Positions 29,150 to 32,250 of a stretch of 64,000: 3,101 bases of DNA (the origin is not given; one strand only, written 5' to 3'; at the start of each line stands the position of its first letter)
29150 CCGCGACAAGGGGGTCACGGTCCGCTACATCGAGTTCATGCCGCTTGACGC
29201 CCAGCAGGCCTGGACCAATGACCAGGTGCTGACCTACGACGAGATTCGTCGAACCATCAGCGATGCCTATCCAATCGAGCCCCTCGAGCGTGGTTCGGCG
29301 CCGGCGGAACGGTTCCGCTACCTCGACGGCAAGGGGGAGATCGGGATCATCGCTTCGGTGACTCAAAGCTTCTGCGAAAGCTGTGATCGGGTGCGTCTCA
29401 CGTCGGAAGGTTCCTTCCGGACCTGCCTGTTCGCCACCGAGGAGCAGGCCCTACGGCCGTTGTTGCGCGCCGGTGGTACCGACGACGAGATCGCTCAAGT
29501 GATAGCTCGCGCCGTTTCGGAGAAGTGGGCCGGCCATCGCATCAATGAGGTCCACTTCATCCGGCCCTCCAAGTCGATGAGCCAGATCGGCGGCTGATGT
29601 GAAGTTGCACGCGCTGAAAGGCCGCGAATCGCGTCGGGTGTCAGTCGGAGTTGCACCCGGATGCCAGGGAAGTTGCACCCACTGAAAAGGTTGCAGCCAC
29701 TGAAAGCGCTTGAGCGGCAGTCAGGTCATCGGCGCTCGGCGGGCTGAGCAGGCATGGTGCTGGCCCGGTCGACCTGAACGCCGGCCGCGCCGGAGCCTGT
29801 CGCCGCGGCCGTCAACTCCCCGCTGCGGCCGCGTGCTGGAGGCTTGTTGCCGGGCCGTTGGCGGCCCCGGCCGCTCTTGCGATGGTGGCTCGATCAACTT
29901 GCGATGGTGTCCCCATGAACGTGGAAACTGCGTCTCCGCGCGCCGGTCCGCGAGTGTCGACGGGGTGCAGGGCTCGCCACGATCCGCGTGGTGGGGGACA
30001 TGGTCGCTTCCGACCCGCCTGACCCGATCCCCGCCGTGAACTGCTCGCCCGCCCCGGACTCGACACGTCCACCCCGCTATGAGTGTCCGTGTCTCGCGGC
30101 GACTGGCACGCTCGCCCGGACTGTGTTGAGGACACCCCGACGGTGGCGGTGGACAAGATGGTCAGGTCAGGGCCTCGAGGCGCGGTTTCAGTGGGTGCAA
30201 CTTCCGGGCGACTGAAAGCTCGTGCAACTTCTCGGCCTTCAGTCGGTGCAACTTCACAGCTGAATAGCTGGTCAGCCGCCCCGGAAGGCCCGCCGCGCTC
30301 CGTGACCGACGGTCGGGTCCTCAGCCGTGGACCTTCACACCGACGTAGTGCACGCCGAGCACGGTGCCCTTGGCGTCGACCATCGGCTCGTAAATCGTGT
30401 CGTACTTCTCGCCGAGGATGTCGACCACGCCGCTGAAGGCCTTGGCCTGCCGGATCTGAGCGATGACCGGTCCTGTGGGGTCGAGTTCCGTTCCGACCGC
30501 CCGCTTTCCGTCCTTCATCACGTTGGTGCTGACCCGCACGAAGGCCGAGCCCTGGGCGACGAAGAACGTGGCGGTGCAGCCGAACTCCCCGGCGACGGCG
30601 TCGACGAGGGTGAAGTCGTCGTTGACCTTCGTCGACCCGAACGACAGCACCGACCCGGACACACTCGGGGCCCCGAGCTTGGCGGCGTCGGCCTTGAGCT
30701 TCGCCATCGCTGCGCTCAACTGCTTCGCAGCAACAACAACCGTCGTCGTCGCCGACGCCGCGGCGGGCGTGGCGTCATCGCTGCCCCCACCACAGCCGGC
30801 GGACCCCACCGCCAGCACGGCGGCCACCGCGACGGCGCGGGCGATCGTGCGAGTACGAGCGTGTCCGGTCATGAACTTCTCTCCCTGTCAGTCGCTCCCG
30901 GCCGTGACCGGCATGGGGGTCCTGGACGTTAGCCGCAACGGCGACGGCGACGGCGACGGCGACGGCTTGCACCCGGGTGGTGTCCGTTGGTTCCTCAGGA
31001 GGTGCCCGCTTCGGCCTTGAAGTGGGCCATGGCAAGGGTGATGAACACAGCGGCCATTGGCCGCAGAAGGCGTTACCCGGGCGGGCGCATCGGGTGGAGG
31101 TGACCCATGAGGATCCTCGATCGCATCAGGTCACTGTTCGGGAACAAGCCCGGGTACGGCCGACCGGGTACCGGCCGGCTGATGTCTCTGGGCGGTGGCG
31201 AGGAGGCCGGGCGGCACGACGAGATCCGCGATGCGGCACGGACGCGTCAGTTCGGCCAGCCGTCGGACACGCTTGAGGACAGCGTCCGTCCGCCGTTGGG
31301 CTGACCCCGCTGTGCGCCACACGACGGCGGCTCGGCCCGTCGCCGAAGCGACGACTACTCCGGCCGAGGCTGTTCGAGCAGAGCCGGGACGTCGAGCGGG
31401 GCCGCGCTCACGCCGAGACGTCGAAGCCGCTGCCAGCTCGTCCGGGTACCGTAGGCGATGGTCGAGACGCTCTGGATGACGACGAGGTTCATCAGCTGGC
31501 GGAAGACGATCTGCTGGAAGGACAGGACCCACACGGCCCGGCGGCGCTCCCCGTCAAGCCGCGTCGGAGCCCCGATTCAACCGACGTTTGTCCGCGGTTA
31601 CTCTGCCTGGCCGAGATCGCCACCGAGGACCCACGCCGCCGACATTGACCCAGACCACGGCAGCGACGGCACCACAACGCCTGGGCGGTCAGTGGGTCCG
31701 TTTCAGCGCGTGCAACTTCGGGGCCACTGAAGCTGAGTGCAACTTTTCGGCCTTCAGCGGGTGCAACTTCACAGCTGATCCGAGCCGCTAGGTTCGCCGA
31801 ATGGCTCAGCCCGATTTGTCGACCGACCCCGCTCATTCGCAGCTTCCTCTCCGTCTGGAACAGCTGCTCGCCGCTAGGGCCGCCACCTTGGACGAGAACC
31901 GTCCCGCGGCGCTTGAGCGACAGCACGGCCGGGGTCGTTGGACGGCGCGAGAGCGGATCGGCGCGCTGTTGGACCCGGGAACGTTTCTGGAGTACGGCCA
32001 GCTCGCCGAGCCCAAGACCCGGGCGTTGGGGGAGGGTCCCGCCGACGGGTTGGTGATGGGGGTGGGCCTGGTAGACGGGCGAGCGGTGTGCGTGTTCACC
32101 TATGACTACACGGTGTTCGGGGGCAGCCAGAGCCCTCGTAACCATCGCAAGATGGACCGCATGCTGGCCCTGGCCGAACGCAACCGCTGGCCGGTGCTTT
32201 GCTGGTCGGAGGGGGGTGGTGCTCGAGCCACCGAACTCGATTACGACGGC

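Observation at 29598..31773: Unrecognised composite repeat family: three loci of iterated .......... cores within 2.2 kb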

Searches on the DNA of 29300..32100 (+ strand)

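Call 36: search_rna_families(source=window, start=29300, end=32100, threshold=evalue, max_evalue=5)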
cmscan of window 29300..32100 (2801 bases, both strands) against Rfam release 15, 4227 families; matches with E-value up to 5: 2.
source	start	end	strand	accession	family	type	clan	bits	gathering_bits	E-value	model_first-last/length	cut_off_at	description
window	30429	30467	+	RF03397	mir-1234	Gene; miRNA;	-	21.4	70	2.7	9-47/57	no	mir-1234 microRNA precursor family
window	29606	29695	+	RF00285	snoZ6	Gene; snRNA; snoRNA; CD-box;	-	17.1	35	2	1-91/91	no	Z6 small nucleolar RNA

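Call 40: search_dna_similar(query=window:29598-29720:+, collection=plasmids, mode=distant, max_evalue=10, max_rows=15)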
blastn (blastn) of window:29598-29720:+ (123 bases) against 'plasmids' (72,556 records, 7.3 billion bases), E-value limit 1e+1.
Records with a match: 14; places in all: 14; records where one place covers at least 80% of the query: 0.
Best place of each record, by identity: 90-95% 11; 80-90% 3.
By first word of the organism name: Roseomonas 10; Cupriavidus 1; Burkholderia 1; Sphingobium 1; Acinetobacter 1.
By predicted mobility (MOB-suite, as given by PLSDB): non-mobilizable 11; mobilizable 2; conjugative 1.
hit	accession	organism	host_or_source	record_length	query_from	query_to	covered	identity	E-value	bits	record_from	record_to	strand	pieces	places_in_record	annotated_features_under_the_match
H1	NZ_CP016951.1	Cupriavidus taiwanensis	Mimosa,single cell,nodules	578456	22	57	29%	86.1%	1e+0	40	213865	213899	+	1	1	none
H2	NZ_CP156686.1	Burkholderia stagnalis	Bacterial cells,soils collected in ...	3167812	10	42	27%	87.9%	1e+0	39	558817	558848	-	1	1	none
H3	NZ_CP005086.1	Sphingobium sp. TKS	-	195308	50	82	27%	84.8%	4e+0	38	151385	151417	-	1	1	leuC: 3-isopropylmalate dehydratase large subunit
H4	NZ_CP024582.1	Roseomonas sp. FDAARGOS_362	Homo sapiens,peripheral Blood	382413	87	112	21%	92.3%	1e+0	39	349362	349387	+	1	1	NTP transferase domain-containing protein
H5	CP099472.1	Roseomonas mucosa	Human skin,single cell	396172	87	112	21%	92.3%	1e+0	39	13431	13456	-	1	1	nucleotidyltransferase family protein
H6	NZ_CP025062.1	Roseomonas mucosa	Homo sapiens,Clinical, healthy, human ...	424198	87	112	21%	92.3%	1e+0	39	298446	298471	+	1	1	NTP transferase domain-containing protein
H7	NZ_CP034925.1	Roseomonas mucosa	Homo sapiens,tissue sample,Clinical, ...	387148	87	112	21%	92.3%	1e+0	39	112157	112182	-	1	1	NTP transferase domain-containing protein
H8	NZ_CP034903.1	Roseomonas mucosa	Homo sapiens,tissue sample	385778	87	112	21%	92.3%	1e+0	39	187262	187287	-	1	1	NTP transferase domain-containing protein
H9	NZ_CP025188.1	Roseomonas mucosa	Homo sapiens,clinical, human skin, ...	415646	87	112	21%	92.3%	1e+0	39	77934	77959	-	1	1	NTP transferase domain-containing protein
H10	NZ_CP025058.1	Roseomonas mucosa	Homo sapiens,Clinical, healthy, human ...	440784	87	112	21%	92.3%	1e+0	39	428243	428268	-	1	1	NTP transferase domain-containing protein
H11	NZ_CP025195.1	Roseomonas mucosa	Homo sapiens,clinical, human skin, ...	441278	87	112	21%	92.3%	1e+0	39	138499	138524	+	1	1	NTP transferase domain-containing protein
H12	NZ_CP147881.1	Roseomonas mucosa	cell culture,Styx glacier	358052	87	112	21%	92.3%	1e+0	39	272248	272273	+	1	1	NTP transferase domain-containing protein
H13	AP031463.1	Roseomonas mucosa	Homo sapiens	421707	87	112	21%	92.3%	1e+0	39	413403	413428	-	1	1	nucleotidyltransferase family protein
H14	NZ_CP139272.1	Acinetobacter pittii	Homo sapiens,tracheal aspirate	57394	98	122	20%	92.0%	4e+0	37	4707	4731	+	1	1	none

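Call 41: search_dna_similar(query=window:31690-31773:-, collection=plasmids, mode=distant, max_evalue=10, max_rows=15)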
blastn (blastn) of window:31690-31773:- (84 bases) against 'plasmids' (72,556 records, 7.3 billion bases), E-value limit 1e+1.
Records with a match: 3; places in all: 3; records where one place covers at least 80% of the query: 0.
Best place of each record, by identity: >=99% 1; 80-90% 2.
By first word of the organism name: Alicyclobacillus 1; Streptomyces 1; Aurantiacibacter 1.
By predicted mobility (MOB-suite, as given by PLSDB): mobilizable 2; non-mobilizable 1.
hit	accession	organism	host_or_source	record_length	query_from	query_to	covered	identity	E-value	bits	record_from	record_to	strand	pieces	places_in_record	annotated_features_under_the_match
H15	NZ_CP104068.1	Alicyclobacillus fastidiosus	cell culture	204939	6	34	35%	86.2%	8e+0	36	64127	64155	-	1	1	DNA polymerase IV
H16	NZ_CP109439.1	Streptomyces sp. NBC_01483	-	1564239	34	60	32%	88.9%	8e+0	37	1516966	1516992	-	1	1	none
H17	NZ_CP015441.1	Aurantiacibacter atlanticus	sediment,deep sea sediment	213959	27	47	25%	100.0%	6e-1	39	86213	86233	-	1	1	none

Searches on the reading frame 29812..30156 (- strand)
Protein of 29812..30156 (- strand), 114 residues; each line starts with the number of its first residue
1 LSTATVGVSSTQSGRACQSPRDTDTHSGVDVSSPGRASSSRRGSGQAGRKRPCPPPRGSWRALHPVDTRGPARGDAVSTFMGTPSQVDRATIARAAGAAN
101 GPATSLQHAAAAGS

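Call 6: search_protein_families(library=pfam, proteins=[window:29812-30156:-], max_evalue=0.01)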
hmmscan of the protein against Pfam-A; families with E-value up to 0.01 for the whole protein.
window:29812-30156:- (114 aa): 0 families

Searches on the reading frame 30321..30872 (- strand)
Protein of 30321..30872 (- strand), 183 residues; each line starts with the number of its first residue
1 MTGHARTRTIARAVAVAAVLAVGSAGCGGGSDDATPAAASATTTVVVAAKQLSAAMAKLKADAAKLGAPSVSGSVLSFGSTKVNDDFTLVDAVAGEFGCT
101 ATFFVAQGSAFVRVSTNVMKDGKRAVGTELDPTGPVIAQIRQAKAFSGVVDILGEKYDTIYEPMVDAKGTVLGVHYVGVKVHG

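Call 6: search_protein_families(library=pfam, proteins=[window:30321-30872:-], max_evalue=0.01)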
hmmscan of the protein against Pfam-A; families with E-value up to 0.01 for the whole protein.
window:30321-30872:- (183 aa): 3 families
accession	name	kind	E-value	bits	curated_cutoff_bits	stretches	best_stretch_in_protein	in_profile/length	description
PF17201.10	Cache_3-Cache_2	-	3.4e-30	105.8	27.7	1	39-180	36-183/299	Cache 3/Cache 2 fusion domain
PF17202.10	sCache_3_3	-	1.4e-26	93.4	28.8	1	82-181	2-97/107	Single cache domain 3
PF17203.10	sCache_3_2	-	0.00014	22.4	28.4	1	83-180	37-127/140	Single cache domain 3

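Call 25: find_encoding_contigs(protein=window:30321-30872:-, flank=6000, max_places=10)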
Protein window:30321-30872:- (183 aa): 14 contigs read that carry it; 10 places shown.
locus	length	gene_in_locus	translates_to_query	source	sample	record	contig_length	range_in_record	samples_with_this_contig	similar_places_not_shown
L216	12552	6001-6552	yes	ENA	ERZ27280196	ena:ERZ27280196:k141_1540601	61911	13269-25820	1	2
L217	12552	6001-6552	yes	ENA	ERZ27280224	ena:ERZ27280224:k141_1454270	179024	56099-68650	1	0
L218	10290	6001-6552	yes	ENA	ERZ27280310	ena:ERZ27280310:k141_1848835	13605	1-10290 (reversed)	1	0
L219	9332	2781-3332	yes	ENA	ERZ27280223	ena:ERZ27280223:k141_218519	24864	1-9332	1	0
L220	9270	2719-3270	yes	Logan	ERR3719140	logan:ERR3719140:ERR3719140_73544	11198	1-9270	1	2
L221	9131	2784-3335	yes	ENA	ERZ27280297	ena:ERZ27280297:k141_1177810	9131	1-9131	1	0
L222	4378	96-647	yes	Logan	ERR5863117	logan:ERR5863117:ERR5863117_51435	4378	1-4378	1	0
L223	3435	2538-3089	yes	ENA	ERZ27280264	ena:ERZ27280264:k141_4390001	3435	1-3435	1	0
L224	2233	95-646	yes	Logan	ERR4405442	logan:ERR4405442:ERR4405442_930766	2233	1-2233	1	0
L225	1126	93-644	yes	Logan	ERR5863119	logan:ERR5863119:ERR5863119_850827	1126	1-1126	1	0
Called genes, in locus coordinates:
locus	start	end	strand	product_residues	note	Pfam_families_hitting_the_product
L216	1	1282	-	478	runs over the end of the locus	PF08241:Methyltransf_11 (faint)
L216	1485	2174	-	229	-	-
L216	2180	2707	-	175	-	-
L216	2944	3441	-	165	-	PF01967:MoaC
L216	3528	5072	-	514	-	PF01039:Carboxyl_trans, PF03255:ACCA (weak)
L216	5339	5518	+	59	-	-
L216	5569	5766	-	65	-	-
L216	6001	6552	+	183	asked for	PF17201:Cache_3-Cache_2, PF17202:sCache_3_3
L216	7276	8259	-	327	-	PF04055:Radical_SAM, PF06463:Mob_synth_C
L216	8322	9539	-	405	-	PF03453:MoeA_N, PF00994:MoCF_biosynth, PF03454:MoeA_C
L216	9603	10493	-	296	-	PF00483:NTP_transferase, PF12804:NTP_transf_3 (weak)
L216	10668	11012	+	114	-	PF09723:Zn_ribbon_8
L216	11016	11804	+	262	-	PF01048:PNP_UDP_1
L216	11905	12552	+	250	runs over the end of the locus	-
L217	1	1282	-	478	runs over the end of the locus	PF08241:Methyltransf_11 (faint)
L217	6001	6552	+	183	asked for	PF17201:Cache_3-Cache_2, PF17202:sCache_3_3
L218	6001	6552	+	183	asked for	PF17201:Cache_3-Cache_2, PF17202:sCache_3_3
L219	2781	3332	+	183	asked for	PF17201:Cache_3-Cache_2, PF17202:sCache_3_3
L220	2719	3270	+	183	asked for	PF17201:Cache_3-Cache_2, PF17202:sCache_3_3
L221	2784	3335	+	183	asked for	PF17201:Cache_3-Cache_2, PF17202:sCache_3_3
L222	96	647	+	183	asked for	PF17201:Cache_3-Cache_2, PF17202:sCache_3_3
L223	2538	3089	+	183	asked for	PF17201:Cache_3-Cache_2, PF17202:sCache_3_3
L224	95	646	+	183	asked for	PF17201:Cache_3-Cache_2, PF17202:sCache_3_3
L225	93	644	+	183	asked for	PF17201:Cache_3-Cache_2, PF17202:sCache_3_3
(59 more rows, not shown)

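Call 48: find_homologous_proteins(query=window:30321-30872:-, max_evalue=1e-10)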
Query window:30321-30872:- (183 aa): 122 proteins with E <= 1e-10 among 1891 candidates; the best 120 are listed.
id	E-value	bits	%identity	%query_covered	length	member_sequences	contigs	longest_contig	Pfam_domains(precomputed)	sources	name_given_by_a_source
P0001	4.7e-107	373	100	100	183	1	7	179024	PF17201.11,PF17202.11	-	-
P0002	1.7e-86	307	79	100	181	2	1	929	PF17201.11,PF17202.11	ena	-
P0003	6.1e-86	305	79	100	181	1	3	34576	PF17201.11,PF17202.11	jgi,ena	jgi:hypothetical protein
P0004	3.1e-85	302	83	99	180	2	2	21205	PF17201.11,PF17202.11,PF17203.11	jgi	-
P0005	2.1e-60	222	62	98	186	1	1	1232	PF17201.11,PF17202.11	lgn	-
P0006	6.8e-57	210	72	71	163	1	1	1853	PF17201.11,PF17202.11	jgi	jgi:hypothetical protein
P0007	5.6e-55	204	61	92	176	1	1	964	PF17201.11,PF17202.11,PF17203.11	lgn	-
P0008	8.5e-55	203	61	92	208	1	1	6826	PF17201.11,PF17202.11,PF17203.11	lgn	-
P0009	2.0e-54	202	68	73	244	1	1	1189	PF17201.11,PF17202.11,PF17203.11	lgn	-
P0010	2.7e-51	192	62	81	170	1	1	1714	PF17201.11,PF17202.11,PF17203.11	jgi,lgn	-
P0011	6.0e-48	181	63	70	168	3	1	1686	PF17201.11,PF17202.11,PF17203.11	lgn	-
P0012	8.9e-48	181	65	70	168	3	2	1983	PF17201.11,PF17202.11,PF17203.11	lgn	-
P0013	1.3e-47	180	58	79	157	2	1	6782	PF17201.11,PF17202.11,PF17203.11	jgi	jgi:hypothetical protein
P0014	3.9e-47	179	63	70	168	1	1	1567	PF17201.11,PF17202.11,PF17203.11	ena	-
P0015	4.8e-47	178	62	70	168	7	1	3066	PF17201.11,PF17202.11,PF17203.11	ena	-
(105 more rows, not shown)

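Call 49: find_encoding_contigs(protein=P0004, flank=8000, max_places=4)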
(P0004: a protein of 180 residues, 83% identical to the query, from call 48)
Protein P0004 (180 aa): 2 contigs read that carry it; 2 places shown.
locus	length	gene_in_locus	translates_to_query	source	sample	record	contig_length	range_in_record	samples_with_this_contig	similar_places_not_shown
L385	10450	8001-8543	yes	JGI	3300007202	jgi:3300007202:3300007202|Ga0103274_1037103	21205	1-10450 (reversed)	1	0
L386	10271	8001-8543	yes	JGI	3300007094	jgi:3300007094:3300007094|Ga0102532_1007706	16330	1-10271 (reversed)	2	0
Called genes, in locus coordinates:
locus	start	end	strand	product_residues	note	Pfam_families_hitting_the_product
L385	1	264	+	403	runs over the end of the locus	PF02515:CoA_transf_3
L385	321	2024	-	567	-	PF02156:Glyco_hydro_26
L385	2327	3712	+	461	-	PF00171:Aldedh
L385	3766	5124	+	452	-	PF03055:RPE65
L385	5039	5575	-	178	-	-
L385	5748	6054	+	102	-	-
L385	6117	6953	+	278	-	PF00106:adh_short, PF08659:KR, PF13561:adh_short_C2, PF00106:adh_short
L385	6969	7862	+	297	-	PF00294:PfkB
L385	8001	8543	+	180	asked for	PF17201:Cache_3-Cache_2, PF17203:sCache_3_2 (weak), PF17202:sCache_3_3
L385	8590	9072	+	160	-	PF08327:AHSA1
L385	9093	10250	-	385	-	PF00724:Oxidored_FMN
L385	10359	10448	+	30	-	?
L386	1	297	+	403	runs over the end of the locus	PF02515:CoA_transf_3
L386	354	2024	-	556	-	PF02156:Glyco_hydro_26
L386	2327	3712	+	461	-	PF00171:Aldedh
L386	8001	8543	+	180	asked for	PF17201:Cache_3-Cache_2, PF17203:sCache_3_2 (weak), PF17202:sCache_3_3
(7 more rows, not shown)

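Call 50: find_encoding_contigs(protein=P0003, flank=8000, max_places=4)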
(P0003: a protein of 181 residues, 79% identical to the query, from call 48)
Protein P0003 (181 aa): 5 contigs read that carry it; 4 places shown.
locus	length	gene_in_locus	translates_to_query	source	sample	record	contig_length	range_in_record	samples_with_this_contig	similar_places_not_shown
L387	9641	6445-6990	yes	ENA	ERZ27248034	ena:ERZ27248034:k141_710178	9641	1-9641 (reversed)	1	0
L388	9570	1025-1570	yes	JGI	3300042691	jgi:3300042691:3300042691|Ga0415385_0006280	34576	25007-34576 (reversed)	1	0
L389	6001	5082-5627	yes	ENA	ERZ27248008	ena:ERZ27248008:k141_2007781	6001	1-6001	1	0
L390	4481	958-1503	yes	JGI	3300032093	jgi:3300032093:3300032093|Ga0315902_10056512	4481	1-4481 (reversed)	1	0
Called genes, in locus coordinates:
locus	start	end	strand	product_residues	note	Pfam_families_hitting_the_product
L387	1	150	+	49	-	?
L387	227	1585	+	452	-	PF03055:RPE65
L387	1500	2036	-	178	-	-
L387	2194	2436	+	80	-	-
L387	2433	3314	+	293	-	PF04307:YdjM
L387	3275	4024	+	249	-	PF03009:GDPD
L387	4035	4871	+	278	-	PF00106:adh_short, PF08659:KR, PF13561:adh_short_C2, PF00106:adh_short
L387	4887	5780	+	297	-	PF00294:PfkB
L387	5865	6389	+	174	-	-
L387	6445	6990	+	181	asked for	PF17201:Cache_3-Cache_2, PF17202:sCache_3_3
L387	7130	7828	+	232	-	PF00072:Response_reg, PF00486:Trans_reg_C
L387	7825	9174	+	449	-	PF00672:HAMP (weak), PF00512:HisKA, PF02518:HATPase_c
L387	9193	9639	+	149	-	?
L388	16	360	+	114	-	PF00294:PfkB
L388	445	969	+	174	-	-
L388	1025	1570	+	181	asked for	PF17201:Cache_3-Cache_2, PF17202:sCache_3_3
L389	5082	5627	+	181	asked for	PF17201:Cache_3-Cache_2, PF17202:sCache_3_3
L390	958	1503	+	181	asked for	PF17201:Cache_3-Cache_2, PF17202:sCache_3_3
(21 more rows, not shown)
